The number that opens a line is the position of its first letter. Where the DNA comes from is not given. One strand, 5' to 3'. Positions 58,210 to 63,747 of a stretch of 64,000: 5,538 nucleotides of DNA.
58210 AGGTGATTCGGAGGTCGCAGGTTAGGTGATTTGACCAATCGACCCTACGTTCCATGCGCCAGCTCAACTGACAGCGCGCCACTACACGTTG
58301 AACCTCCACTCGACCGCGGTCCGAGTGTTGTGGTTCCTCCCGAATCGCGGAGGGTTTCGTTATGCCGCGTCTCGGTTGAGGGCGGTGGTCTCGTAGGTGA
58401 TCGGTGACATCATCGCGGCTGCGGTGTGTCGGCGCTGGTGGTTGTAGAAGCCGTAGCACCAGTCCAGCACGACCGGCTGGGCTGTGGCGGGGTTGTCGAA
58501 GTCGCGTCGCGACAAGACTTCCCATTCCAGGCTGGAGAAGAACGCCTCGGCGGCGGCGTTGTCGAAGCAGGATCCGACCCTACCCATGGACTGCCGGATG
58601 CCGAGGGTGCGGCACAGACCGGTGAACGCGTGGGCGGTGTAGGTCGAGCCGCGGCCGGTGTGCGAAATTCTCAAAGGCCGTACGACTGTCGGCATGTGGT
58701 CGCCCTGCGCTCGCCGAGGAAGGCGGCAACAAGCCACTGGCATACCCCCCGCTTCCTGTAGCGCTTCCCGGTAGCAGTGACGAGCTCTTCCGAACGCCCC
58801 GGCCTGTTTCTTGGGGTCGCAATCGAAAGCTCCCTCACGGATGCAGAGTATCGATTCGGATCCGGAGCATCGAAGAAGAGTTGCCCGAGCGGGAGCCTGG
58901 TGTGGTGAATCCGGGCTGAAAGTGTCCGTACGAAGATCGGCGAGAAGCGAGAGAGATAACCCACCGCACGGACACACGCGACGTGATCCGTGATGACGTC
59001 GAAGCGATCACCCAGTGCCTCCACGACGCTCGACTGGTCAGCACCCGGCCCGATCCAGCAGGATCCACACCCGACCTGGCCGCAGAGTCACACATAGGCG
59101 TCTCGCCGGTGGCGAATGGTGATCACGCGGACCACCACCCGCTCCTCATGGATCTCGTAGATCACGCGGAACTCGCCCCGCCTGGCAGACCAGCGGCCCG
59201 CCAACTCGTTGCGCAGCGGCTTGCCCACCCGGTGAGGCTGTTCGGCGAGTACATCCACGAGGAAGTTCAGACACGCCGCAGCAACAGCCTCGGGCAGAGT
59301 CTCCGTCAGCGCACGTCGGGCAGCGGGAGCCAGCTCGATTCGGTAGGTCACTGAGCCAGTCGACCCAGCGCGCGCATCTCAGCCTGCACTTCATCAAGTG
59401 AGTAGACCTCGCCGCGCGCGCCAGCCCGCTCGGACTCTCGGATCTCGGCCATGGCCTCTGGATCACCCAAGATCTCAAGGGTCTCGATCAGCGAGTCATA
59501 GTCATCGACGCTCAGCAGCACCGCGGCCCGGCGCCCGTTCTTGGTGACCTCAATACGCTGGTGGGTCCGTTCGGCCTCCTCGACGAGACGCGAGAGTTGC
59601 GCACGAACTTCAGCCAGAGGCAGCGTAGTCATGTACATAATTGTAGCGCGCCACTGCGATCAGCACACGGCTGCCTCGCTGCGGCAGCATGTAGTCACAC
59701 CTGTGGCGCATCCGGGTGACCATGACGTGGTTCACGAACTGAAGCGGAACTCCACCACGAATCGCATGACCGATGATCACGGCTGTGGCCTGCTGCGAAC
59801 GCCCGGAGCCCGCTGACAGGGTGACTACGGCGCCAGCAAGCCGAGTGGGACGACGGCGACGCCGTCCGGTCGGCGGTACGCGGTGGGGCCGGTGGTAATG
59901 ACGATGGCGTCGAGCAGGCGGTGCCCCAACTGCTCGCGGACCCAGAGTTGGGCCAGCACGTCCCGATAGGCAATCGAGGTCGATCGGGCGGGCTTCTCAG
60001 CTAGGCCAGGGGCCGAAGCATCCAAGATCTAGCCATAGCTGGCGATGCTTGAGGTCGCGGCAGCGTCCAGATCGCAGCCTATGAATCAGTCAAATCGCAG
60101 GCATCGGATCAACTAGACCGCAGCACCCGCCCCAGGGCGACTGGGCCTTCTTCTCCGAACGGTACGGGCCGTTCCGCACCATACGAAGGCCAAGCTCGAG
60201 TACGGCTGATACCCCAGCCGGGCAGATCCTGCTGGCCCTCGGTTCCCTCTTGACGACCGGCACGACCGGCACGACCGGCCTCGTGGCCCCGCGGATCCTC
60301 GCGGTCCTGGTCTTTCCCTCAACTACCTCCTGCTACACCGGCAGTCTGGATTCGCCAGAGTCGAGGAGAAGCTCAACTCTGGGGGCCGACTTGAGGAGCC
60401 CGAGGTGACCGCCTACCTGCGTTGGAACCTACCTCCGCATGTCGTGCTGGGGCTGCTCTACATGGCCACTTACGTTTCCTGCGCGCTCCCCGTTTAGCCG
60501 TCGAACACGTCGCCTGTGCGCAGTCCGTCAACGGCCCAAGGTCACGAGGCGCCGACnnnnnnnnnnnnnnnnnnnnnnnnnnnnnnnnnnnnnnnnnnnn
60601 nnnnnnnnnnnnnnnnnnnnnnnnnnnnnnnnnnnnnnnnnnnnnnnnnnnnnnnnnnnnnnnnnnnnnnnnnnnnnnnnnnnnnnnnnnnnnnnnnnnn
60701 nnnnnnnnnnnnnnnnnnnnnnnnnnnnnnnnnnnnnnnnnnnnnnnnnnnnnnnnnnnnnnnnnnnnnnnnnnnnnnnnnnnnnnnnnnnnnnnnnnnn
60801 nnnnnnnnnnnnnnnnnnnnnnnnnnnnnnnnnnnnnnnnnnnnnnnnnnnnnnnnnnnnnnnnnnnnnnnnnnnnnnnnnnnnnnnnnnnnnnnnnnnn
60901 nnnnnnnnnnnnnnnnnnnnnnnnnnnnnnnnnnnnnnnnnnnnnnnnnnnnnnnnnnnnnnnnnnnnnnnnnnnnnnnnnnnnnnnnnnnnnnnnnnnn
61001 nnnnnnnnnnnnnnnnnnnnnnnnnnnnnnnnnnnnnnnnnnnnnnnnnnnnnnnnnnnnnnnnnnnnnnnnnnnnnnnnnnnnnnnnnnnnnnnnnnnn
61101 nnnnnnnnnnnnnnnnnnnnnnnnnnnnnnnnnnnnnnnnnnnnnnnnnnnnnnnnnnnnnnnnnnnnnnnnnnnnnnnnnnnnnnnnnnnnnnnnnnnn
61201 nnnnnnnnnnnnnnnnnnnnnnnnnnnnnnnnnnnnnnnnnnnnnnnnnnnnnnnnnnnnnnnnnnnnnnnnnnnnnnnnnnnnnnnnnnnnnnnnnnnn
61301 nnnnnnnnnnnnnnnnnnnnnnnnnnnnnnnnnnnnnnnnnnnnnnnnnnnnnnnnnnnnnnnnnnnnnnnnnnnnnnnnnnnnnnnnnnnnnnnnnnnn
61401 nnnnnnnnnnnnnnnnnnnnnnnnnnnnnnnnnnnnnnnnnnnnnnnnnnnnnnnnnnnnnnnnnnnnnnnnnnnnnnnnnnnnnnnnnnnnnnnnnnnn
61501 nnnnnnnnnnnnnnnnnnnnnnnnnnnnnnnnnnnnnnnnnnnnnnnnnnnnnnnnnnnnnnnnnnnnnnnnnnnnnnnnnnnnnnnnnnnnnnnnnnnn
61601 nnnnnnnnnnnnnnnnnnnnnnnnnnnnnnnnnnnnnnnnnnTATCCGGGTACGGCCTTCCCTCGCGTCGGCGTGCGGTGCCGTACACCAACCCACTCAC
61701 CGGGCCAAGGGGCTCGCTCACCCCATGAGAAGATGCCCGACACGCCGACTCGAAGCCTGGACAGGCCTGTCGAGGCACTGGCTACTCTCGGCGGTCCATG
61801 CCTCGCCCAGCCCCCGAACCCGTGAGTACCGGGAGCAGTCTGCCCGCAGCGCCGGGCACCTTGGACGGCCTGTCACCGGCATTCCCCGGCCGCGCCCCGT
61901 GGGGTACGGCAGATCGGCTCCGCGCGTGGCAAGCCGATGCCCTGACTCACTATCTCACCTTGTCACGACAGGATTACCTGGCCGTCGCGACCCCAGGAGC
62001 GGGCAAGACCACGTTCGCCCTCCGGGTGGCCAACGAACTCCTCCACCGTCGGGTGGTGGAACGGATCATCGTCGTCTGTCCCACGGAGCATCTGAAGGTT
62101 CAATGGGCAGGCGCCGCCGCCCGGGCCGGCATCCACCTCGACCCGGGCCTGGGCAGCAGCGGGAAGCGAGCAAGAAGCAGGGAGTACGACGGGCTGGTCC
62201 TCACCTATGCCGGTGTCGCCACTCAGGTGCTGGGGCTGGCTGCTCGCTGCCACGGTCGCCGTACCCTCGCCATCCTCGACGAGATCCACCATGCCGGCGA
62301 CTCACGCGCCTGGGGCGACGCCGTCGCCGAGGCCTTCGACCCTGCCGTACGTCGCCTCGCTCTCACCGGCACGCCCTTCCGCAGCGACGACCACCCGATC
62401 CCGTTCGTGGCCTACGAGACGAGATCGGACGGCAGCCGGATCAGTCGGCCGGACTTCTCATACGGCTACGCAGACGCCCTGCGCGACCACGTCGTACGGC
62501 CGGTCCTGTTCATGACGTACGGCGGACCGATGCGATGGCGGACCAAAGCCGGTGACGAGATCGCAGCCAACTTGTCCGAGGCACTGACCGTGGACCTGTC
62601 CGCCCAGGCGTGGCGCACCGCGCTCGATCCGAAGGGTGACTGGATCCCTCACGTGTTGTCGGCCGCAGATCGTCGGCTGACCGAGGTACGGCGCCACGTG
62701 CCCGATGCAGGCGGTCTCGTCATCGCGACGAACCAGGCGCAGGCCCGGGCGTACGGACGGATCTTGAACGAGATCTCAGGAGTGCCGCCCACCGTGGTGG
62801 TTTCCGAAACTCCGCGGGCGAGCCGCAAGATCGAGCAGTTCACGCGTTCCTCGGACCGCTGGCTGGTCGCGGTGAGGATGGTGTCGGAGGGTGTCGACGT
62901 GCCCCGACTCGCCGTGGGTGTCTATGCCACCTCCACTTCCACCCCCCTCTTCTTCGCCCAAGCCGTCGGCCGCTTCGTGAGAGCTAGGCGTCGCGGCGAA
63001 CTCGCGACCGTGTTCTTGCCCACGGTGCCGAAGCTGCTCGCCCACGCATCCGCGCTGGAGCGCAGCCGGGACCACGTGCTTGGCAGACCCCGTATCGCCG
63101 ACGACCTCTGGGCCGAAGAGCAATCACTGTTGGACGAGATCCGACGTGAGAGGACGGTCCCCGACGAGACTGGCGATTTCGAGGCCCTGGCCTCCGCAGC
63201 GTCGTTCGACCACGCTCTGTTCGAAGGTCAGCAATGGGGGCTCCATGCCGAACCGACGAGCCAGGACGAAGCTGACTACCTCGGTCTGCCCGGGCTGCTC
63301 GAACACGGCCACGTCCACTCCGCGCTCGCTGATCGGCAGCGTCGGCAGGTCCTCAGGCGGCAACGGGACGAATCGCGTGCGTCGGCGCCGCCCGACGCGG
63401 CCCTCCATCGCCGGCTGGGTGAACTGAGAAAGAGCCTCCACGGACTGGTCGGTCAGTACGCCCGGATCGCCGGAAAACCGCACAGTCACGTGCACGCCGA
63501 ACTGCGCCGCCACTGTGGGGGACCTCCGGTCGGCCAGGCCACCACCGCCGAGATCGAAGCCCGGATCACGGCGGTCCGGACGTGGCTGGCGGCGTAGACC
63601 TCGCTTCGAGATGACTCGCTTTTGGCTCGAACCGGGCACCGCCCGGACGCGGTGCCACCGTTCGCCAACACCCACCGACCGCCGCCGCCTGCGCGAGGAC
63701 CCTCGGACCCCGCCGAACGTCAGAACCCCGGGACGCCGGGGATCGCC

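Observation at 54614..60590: Cassette-like islet downstream of ychF, punctuated by five to six degenerate copies of the ychF 3' terminus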

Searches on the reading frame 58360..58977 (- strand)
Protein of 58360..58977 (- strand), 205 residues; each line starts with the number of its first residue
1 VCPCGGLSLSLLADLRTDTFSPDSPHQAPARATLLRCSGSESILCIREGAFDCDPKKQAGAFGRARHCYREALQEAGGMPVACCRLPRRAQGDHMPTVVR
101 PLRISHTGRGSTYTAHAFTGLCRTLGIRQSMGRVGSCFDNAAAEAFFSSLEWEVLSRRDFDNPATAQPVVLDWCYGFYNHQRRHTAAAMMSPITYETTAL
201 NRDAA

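Call 5: search_protein_families(library=pfam, proteins=[window:58360-58977:-], max_evalue=0.01)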
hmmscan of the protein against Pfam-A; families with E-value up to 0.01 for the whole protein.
window:58360-58977:- (205 aa): 3 families
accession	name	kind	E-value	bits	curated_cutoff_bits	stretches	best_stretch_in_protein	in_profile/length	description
PF13683.12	rve_3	-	2.3e-09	37.3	26.5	1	126-192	2-67/67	Integrase core domain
PF00665.32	rve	-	1.3e-05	25.8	32.6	1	103-137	68-102/102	Integrase core domain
PF13333.12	rve_2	-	1.3e-05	25.6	22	1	144-200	1-56/56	Integrase core domain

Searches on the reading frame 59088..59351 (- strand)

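Call 5: search_protein_families(library=pfam, proteins=[window:59088-59351:-], max_evalue=0.01)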
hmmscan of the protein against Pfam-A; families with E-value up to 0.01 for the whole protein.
window:59088-59351:- (87 aa): 2 families
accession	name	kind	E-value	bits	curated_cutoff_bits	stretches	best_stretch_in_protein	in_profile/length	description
PF05016.21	ParE_toxin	-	1.6e-08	35.4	23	1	25-86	29-89/89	ParE toxin of type II toxin-antitoxin system, parDE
PF06769.20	YoeB_toxin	-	0.0046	17.4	27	1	42-74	38-73/80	YoeB-like toxin of bacterial type II toxin-antitoxin system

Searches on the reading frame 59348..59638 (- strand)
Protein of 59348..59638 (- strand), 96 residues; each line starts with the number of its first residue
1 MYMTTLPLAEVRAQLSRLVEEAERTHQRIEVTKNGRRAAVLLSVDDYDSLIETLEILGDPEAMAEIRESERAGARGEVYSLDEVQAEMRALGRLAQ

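Call 5: search_protein_families(library=pfam, proteins=[window:59348-59638:-], max_evalue=0.01)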
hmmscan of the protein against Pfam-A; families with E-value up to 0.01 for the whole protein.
window:59348-59638:- (96 aa): 1 family
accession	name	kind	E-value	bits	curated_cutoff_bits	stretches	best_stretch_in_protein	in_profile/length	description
PF02604.26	PhdYeFM_antitox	-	1.7e-20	73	29.8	1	3-71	1-69/74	Antitoxin Phd_YefM, type II toxin-antitoxin system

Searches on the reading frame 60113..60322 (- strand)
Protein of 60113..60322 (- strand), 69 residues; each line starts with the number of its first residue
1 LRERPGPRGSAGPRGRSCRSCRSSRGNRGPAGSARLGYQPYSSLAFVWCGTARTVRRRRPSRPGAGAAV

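Call 80: search_protein_families(library=pfam, proteins=[window:60113-60322:-], max_evalue=1)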
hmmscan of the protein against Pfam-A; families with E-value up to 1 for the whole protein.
window:60113-60322:- (69 aa): 1 family
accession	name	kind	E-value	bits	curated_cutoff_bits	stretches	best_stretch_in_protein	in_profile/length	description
PF01391.23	Collagen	-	0.11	12.7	27.2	1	5-32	9-37/60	Collagen triple helix repeat (20 copies)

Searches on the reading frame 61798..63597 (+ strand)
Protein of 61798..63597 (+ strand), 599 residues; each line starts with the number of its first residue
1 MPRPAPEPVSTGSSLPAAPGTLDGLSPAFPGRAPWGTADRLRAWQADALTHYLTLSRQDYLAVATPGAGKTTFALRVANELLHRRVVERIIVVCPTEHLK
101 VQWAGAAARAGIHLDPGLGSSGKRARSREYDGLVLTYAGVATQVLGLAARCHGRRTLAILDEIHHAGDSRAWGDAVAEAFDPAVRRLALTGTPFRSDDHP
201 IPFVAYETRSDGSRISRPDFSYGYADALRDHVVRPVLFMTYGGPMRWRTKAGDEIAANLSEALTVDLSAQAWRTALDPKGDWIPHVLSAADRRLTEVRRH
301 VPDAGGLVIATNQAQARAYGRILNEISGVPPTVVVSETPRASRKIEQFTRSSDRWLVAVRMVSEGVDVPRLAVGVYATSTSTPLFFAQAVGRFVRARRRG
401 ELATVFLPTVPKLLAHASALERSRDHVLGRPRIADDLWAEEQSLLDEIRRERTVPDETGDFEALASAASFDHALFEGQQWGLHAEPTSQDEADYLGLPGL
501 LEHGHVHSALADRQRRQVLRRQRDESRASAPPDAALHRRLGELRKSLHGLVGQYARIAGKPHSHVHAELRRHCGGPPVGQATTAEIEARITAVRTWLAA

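Call 80: search_protein_families(library=pfam, proteins=[window:61798-63597:+], max_evalue=1)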
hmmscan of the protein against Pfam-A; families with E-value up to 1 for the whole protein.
window:61798-63597:+ (599 aa): 10 families
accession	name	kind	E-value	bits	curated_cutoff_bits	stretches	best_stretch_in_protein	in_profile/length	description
PF04851.21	ResIII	-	4e-14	53.3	22.5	1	41-195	4-164/164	Type III restriction enzyme, res subunit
PF00270.35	DEAD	-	4.9e-09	36.6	26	1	45-194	4-161/167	DEAD/DEAH box helicase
PF00271.37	Helicase_C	-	1.8e-05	25.4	23.5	1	328-396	39-109/110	Helicase conserved C-terminal domain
PF13604.12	AAA_30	-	0.00034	20.8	27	1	41-107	2-66/191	AAA domain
PF18766.7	SWI2_SNF2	-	0.00075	19.6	26.7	1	65-261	26-213/221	SWI2/SNF2 ATPase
PF00176.29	SNF2-rel_dom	-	0.0046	16.5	24.9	1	66-195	26-165/290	SNF2-related domain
PF13401.12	AAA_22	-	0.0058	17.4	27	1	62-166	10-96/130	AAA domain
PF13245.12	AAA_19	-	0.0065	17.1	25.1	1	57-98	11-52/134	AAA domain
PF02562.22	PhoH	-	0.011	15.7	27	1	61-96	23-58/205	PhoH-like protein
PF00004.35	AAA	-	0.11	13.4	21.2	1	62-88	3-28/131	ATPase family associated with various cellular activities (AAA)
